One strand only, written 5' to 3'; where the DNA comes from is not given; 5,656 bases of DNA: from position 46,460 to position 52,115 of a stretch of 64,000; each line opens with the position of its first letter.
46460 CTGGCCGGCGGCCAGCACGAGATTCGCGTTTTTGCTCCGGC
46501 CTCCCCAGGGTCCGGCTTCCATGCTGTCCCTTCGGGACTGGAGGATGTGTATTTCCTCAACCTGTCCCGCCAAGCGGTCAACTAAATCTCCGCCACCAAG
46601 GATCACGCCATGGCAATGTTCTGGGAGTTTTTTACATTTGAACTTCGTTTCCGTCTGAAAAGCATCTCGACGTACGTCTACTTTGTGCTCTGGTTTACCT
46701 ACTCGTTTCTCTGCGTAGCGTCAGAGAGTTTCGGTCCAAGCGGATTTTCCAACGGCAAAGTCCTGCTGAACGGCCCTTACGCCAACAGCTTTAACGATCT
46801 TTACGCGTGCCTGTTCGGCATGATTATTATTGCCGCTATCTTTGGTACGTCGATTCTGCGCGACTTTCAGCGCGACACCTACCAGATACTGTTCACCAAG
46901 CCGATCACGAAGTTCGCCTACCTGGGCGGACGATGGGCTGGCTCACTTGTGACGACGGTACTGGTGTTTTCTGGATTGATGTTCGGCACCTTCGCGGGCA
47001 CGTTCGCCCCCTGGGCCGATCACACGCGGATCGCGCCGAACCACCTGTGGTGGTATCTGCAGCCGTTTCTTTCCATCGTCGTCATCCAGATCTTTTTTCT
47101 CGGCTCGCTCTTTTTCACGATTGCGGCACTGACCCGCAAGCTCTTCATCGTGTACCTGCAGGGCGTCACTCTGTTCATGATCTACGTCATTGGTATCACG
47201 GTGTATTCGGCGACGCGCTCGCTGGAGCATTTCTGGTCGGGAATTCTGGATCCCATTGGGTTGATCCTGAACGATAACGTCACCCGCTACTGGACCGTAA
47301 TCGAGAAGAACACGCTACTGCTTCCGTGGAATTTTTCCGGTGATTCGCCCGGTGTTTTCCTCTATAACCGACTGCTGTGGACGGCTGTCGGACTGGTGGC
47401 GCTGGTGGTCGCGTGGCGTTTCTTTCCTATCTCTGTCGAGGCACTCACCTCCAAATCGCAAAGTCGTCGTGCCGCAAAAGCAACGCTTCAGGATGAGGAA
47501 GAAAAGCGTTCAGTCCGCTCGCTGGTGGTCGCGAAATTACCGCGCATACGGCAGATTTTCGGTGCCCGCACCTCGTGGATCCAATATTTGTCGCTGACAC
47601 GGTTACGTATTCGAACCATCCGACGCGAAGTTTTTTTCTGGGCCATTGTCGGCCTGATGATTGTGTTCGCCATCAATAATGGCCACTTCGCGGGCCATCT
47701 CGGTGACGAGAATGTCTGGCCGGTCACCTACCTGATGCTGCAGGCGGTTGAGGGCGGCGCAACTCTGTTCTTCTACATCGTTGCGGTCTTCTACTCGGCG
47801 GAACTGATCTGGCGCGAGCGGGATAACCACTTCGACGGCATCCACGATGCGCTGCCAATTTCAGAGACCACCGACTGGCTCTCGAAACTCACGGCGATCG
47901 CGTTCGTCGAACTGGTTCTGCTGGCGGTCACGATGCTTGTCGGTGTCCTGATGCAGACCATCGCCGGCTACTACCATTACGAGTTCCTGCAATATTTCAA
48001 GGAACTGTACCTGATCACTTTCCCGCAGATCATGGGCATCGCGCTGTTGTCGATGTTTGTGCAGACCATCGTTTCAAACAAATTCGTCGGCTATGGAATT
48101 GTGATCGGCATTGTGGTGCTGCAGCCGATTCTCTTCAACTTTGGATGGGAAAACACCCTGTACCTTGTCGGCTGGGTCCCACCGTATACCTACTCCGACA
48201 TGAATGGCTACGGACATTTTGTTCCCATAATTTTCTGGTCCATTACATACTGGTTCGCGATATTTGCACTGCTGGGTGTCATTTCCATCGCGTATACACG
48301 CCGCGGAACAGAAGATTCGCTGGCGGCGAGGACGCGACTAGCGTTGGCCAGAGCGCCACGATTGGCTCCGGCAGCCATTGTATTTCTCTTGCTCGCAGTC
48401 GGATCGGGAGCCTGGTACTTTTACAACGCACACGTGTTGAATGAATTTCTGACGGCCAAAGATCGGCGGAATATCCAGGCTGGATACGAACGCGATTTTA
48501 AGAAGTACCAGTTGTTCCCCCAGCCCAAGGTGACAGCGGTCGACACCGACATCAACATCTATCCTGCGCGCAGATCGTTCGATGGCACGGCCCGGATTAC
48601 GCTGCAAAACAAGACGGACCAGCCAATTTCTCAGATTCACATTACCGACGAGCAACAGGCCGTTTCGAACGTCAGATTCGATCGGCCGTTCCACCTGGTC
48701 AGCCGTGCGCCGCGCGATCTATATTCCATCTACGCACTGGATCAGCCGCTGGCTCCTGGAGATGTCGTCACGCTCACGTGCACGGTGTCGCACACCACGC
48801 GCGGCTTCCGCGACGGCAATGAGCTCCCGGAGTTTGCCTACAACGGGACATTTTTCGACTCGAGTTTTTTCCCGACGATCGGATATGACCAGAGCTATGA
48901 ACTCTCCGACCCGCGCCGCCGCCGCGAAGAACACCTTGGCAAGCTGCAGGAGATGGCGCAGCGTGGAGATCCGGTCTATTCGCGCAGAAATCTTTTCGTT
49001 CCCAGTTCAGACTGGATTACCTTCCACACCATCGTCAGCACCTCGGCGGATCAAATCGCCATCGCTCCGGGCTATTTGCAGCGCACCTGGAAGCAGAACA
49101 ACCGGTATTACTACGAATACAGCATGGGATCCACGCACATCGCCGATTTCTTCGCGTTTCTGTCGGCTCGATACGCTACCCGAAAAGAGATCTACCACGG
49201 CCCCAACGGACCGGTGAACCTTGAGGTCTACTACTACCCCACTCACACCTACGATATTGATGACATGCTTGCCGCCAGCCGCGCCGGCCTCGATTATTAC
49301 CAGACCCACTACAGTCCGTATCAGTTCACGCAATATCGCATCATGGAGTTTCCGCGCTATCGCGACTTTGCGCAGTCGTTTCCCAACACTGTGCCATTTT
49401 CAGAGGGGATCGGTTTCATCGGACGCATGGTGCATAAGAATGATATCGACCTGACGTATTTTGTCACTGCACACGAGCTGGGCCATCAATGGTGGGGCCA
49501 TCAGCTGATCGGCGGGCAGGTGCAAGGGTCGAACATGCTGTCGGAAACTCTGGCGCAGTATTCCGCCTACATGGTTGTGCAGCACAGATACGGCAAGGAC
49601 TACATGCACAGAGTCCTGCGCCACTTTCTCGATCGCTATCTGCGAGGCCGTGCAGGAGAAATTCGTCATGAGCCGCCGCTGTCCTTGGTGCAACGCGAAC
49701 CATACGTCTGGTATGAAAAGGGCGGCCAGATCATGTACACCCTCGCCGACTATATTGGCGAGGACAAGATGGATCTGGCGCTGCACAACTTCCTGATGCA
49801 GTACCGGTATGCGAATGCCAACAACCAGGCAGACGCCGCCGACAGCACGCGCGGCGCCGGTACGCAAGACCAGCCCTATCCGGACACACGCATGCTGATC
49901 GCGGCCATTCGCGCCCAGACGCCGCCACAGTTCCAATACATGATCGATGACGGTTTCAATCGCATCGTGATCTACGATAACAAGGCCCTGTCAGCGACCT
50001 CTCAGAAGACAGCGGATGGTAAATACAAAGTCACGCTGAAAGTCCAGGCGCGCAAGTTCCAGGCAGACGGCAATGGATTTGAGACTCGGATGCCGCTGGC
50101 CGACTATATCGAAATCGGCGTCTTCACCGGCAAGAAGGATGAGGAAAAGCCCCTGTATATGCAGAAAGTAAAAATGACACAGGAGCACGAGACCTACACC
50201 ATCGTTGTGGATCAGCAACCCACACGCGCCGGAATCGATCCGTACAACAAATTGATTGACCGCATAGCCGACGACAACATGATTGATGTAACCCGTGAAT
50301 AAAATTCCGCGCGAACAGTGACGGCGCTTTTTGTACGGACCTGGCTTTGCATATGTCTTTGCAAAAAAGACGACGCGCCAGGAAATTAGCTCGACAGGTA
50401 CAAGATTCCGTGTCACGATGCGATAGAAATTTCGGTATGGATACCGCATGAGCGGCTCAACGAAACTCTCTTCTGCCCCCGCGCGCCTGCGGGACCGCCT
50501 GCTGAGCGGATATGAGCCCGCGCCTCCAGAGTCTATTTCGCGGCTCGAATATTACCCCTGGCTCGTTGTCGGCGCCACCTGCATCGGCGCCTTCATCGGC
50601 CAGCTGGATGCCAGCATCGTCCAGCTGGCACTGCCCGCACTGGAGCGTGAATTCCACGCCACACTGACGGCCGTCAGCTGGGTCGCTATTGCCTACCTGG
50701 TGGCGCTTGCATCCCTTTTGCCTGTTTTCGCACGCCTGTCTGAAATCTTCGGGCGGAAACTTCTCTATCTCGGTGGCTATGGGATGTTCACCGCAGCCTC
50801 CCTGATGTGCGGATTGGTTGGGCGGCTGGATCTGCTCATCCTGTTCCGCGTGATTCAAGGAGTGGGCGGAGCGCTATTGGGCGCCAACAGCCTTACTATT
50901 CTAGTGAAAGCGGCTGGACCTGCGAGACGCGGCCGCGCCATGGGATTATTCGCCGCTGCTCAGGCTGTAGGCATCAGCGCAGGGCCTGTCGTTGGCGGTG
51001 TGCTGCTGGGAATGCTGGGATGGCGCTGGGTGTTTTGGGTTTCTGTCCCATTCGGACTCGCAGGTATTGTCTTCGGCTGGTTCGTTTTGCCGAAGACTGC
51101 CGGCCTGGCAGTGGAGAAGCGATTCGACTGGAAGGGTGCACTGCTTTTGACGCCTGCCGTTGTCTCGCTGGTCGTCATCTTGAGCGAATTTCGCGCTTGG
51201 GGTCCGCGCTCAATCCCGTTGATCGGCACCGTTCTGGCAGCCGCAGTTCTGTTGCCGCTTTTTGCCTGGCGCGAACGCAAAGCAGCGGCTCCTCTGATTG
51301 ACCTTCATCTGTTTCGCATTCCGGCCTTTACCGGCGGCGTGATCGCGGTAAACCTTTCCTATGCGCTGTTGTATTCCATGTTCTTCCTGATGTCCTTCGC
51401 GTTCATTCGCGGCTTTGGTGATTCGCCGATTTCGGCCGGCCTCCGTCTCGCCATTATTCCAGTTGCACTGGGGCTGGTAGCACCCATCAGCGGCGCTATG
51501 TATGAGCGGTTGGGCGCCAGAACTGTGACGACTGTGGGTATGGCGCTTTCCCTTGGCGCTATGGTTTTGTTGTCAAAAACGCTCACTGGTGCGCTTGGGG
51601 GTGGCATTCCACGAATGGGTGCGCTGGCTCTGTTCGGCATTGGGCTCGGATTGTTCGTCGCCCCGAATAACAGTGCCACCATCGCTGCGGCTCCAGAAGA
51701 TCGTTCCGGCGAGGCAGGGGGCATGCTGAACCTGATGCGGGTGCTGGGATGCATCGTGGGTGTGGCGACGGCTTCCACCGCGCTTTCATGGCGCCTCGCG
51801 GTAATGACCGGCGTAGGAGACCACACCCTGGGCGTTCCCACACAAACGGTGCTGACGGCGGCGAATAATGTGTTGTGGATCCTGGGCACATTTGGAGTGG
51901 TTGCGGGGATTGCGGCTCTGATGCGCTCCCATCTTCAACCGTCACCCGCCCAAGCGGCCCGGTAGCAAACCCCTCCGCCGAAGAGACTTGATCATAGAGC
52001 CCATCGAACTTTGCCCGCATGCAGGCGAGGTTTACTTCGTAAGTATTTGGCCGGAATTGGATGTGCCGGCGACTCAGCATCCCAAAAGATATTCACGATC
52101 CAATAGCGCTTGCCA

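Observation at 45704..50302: ABC ATPase plus a 1230-aa ABC-2 permease fused to an M1 zinc-peptidase domain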

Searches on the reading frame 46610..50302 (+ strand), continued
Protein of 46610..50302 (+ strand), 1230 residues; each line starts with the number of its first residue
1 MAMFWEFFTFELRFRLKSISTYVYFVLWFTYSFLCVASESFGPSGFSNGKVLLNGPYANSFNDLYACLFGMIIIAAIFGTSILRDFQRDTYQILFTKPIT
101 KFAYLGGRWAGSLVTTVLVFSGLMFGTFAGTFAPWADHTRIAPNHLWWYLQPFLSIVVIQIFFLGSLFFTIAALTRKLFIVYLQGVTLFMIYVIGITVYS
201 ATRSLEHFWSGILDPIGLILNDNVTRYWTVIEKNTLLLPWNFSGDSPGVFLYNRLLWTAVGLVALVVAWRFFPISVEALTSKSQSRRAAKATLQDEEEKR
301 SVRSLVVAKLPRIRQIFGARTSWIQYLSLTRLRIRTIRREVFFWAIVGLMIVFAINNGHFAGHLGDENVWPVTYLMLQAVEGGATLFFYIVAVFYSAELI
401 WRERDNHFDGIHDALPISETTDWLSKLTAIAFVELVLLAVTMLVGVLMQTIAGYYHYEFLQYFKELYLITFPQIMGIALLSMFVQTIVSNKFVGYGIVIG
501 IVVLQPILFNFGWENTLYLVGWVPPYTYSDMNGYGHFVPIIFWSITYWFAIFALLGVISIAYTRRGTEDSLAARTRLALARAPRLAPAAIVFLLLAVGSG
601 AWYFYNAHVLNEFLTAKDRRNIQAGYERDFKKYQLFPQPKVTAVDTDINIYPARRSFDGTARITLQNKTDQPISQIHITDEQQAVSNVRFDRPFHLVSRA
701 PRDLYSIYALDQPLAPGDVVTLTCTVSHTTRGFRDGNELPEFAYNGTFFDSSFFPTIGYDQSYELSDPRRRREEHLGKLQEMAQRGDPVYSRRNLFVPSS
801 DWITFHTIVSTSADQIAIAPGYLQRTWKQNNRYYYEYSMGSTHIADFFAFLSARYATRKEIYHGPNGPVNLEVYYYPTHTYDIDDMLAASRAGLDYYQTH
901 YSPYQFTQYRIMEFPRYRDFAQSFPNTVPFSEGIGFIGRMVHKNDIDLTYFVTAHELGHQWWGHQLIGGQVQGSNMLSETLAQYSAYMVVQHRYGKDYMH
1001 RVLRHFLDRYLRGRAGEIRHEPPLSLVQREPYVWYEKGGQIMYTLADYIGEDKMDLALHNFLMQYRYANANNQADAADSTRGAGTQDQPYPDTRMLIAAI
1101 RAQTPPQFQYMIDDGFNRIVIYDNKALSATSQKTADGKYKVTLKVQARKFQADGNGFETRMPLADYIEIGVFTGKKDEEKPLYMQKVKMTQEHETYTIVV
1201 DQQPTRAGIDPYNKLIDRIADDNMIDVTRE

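Call 52: fold_search(model_id=the predicted structure, library=pdb)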
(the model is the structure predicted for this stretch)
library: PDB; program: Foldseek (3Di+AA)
matches with E <= 10: 810; with E <= 0.001: 188
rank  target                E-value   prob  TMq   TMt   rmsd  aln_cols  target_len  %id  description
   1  9gk6                  2.4e-18  1.00  0.31  0.42   8.0       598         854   13  ERAP1 in complex with 1-[2-(6-chloro-3-oxo-3,4-dihydro-2H-1,4-benzothiazin-4-yl)acetamido]cyclohexane-1-carboxylic acid (released 2025-01-22)
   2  9gjs                  2.8e-18  1.00  0.31  0.42   8.0       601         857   13  ERAP1 in complex with 1-[2-(6-bromo-3-oxo-3,4-dihydro-2H-1,4-benzoxazin-4-yl)acetamido]-4,4-difluorocyclohexane-1-carbox (released 2025-01-22)
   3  6t6r                  7.2e-18  1.00  0.31  0.42   8.1       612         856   14  Human endoplasmic reticulum aminopeptidase 1 (ERAP1) in complex with (4aR,5S,6R,8S,8aR)-5-(2-(Furan-3-yl)ethyl)-8-hydrox (released 2020-03-18)
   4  7z28_A                1.1e-17  1.00  0.31  0.42   7.9       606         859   14  High-resolution crystal structure of ERAP1 with bound bestatin analogue inhibitor (released 2022-07-27)
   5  9gjn_A                1.8e-17  1.00  0.31  0.42   7.6       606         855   14  ERAP1 in complex with 1-[2-(3-oxo-3,4-dihydro-2H-1,4-benzothiazin-4-yl)acetamido]cyclohexane-1-carboxylic acid (released 2025-01-22)
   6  9gke                  2.0e-17  1.00  0.31  0.42   8.1       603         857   13  ERAP1 in complex with 1-[2-(2-oxo-5-phenyl-2,3-dihydro-1,3-benzothiazol-3-yl)acetamido]cyclohexane-1-carboxylic acid (released 2025-01-22)
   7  3qnf_A                2.2e-17  1.00  0.31  0.51   8.3       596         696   14  Crystal structure of the open state of human endoplasmic reticulum aminopeptidase 1 ERAP1 (released 2011-02-23)
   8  6q4r_A                2.4e-17  1.00  0.31  0.42   8.0       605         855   14  High-resolution crystal structure of ERAP1 with bound phosphinic transition-state analogue inhibitor (released 2019-04-10)
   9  3qnf_B                3.6e-17  1.00  0.32  0.46   8.0       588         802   14  Crystal structure of the open state of human endoplasmic reticulum aminopeptidase 1 ERAP1 (released 2011-02-23)
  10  6ryf_A                3.6e-17  1.00  0.31  0.42   8.3       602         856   14  High-resolution crystal structure of ERAP1 in complex with 15mer phosphinic peptide (released 2019-12-18)
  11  6m8p_A                3.7e-17  1.00  0.32  0.43   7.8       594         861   14  Human ERAP1 bound to phosphinic pseudotripeptide inhibitor DG013 (released 2019-12-18)
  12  3qnf_C                4.7e-17  1.00  0.32  0.46   7.8       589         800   14  Crystal structure of the open state of human endoplasmic reticulum aminopeptidase 1 ERAP1 (released 2011-02-23)
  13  5mj6_B                5.1e-17  1.00  0.31  0.42   8.3       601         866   13  Ligand-induced conformational change of Insulin-regulated aminopeptidase: insights on catalytic mechanism and active s (released 2017-04-05)
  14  6rqx_A                5.5e-17  1.00  0.31  0.42   8.0       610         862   14  High-resolution crystal structure of ERAP1 in complex with 10mer phosphinic peptide (released 2019-12-18)
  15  5ab0_A                6.2e-17  1.00  0.31  0.40  11.1       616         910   14  Crystal structure of aminopeptidase ERAP2 with ligand (released 2015-09-30)
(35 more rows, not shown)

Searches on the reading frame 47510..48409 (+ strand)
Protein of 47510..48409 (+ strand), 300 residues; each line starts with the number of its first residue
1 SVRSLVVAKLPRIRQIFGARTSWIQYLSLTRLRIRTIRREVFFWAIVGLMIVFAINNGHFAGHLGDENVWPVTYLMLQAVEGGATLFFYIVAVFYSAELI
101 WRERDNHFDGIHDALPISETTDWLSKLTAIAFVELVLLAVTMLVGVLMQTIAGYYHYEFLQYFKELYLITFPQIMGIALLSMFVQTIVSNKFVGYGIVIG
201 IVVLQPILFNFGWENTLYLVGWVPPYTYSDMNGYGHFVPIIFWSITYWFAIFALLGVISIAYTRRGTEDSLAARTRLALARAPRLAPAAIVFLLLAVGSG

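Call 20: search_protein_families(library=pfam, proteins=[window:47510-48409:+], max_evalue=10)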
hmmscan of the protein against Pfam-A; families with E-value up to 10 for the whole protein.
window:47510-48409:+ (300 aa): 1 family
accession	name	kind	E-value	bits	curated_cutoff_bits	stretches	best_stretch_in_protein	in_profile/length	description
PF12730.13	ABC2_membrane_4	-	2.1e-12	47.8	27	1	37-202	9-174/179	ABC-2 family transporter protein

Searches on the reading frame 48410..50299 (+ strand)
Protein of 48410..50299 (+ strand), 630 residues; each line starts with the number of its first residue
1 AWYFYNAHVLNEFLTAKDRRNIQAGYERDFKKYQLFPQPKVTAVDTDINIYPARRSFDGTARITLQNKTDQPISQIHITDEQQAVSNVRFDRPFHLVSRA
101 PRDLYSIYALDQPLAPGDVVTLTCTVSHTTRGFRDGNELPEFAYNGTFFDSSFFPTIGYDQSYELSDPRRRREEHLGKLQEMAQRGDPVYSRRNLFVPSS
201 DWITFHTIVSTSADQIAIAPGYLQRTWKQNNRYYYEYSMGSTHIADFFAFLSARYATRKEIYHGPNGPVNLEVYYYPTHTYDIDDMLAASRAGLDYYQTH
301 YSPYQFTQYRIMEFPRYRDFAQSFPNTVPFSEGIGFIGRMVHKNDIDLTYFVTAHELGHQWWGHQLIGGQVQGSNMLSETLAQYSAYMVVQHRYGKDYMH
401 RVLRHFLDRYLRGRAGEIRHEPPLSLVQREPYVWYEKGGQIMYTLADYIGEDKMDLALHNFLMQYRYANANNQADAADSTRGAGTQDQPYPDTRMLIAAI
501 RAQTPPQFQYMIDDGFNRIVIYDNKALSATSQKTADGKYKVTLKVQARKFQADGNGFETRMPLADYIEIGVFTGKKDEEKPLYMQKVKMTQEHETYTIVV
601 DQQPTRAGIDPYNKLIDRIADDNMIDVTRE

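Call 24: search_protein_representatives(protein=window:48410-50299:+)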
Query: 630 residues. Proteins with E-value up to 0.001 (for the whole library): 4907; up to 1e-10: 2730; up to 1e-30: 1354. The best 150 are listed.
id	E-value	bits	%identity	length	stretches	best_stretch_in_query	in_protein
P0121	4.4e-229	778.6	56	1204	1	1-629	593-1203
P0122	2.0e-197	674.0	63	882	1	1-462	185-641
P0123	4.1e-159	547.5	45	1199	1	1-627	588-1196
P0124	9.6e-156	536.4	46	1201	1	3-626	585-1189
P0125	6.7e-155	533.6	44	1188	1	2-628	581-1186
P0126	1.7e-152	525.7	44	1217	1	3-627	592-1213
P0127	3.7e-150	517.9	43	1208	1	2-624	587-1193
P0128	9.7e-149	513.2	43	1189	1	1-628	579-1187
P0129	9.4e-147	506.7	44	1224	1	2-627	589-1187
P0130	4.2e-146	504.5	42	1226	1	2-624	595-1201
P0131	1.6e-145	502.6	40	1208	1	1-627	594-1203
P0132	4.0e-145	501.3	42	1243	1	1-627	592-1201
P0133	1.1e-144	499.9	42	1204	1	2-624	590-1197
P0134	2.4e-144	498.7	41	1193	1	2-628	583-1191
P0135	1.8e-143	495.8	41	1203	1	2-628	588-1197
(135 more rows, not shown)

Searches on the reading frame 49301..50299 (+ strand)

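Call 20: search_protein_families(library=pfam, proteins=[window:49301-50299:+], max_evalue=10)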
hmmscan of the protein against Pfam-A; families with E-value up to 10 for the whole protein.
window:49301-50299:+ (333 aa): 1 family
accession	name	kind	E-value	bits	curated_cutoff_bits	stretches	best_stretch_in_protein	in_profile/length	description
PF01433.26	Peptidase_M1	-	2.1e-11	44.3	27.7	1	6-176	20-197/218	Peptidase family M1 domain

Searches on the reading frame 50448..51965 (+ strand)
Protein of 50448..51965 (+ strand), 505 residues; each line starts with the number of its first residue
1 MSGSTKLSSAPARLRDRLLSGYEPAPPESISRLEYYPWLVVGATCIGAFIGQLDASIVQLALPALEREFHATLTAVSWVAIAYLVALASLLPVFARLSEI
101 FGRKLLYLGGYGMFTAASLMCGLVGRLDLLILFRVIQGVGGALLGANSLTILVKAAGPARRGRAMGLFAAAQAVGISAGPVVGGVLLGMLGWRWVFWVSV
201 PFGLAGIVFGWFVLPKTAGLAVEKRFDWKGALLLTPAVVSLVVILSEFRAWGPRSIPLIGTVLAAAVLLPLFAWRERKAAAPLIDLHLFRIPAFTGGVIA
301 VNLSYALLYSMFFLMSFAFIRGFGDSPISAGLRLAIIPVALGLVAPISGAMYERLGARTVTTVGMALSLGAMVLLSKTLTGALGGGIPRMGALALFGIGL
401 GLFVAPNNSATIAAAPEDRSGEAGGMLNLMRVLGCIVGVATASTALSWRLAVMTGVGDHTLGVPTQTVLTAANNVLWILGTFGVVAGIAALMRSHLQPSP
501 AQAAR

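Call 7: search_protein_families(library=pfam, proteins=[window:50448-51965:+], max_evalue=0.01)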
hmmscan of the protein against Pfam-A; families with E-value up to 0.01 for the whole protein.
window:50448-51965:+ (505 aa): 1 family
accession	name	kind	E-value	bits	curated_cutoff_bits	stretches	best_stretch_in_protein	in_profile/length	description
PF07690.21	MFS_1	-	3.9e-46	158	33.4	1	45-438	2-346/347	Major Facilitator Superfamily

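Call 8: search_protein_families(library=ncbifam, proteins=[window:50448-51965:+], max_evalue=0.01)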
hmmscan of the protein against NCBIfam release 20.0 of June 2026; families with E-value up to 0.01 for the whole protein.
window:50448-51965:+ (505 aa): 48 families (the best 25 are shown)
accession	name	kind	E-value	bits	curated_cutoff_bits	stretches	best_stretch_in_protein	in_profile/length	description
TIGR00711.1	efflux_EmrB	subfamily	3.5e-70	237.1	230.2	1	41-452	4-414/485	DHA2 family efflux MFS transporter permease subunit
NF000025.1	MFS_efflux_tcmA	exception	2.5e-48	165.1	999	1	31-444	18-429/538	tetracenomycin C efflux MFS transporter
NF000391.1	EmrB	exception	1.4e-36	126.2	925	1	43-449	15-421/501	multidrug efflux MFS transporter permease subunit EmrB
NF000031.1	MFS_efflux_LmrA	exception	5.1e-35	121.1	850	1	50-441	42-432/484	lincomycin efflux MFS transporter Lmr(A)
NF007799.0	PRK10504.1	subfamily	3.9e-33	115.1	426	1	45-446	16-413/471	multidrug transporter subunit MdtD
NF011571.1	PRK14995.1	subfamily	1e-31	110.3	701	1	52-450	19-415/493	SmvA family efflux MFS transporter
NF000218.1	FexA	exception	1.1e-31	110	900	1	46-449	28-432/475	chloramphenicol/florfenicol efflux MFS transporter FexA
NF000089.1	qac_MFS_AB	exception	3.8e-31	108.4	900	1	40-445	20-424/514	QacA/B family quaternary ammonium compound efflux MFS transporter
NF040856.1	FexB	exception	2.8e-28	98.9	950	1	45-456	20-430/469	chloramphenicol/florfenicol efflux MFS transporter FexB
NF012180.1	tet_MFS_43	exception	1.9e-26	93.2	999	1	38-494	20-475/484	tetracycline efflux MFS transporter Tet(43)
NF040895.2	MFS_effux_SdrM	equivalog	7.5e-26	91.2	550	1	40-439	7-397/441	multidrug efflux MFS transporter SdrM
NF000095.1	tet_MFS_OtrB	exception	3.6e-25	88.5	999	1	46-443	33-434/563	oxytetracycline resistance efflux MFS transporter OtrB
NF000009.1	tet_MFS_Tcr3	exception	3.8e-24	85.1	1000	1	48-443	40-439/512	tetracycline efflux MFS transporter Tcr3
NF012169.0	qepA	equivalog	6e-23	81.2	1075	1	38-442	20-418/511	fluoroquinolone efflux MFS transporter QepA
NF000060.1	MFS_efflux_LmrB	exception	1.2e-22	80.5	800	1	45-445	23-422/479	lincomycin efflux MFS transporter Lmr(B)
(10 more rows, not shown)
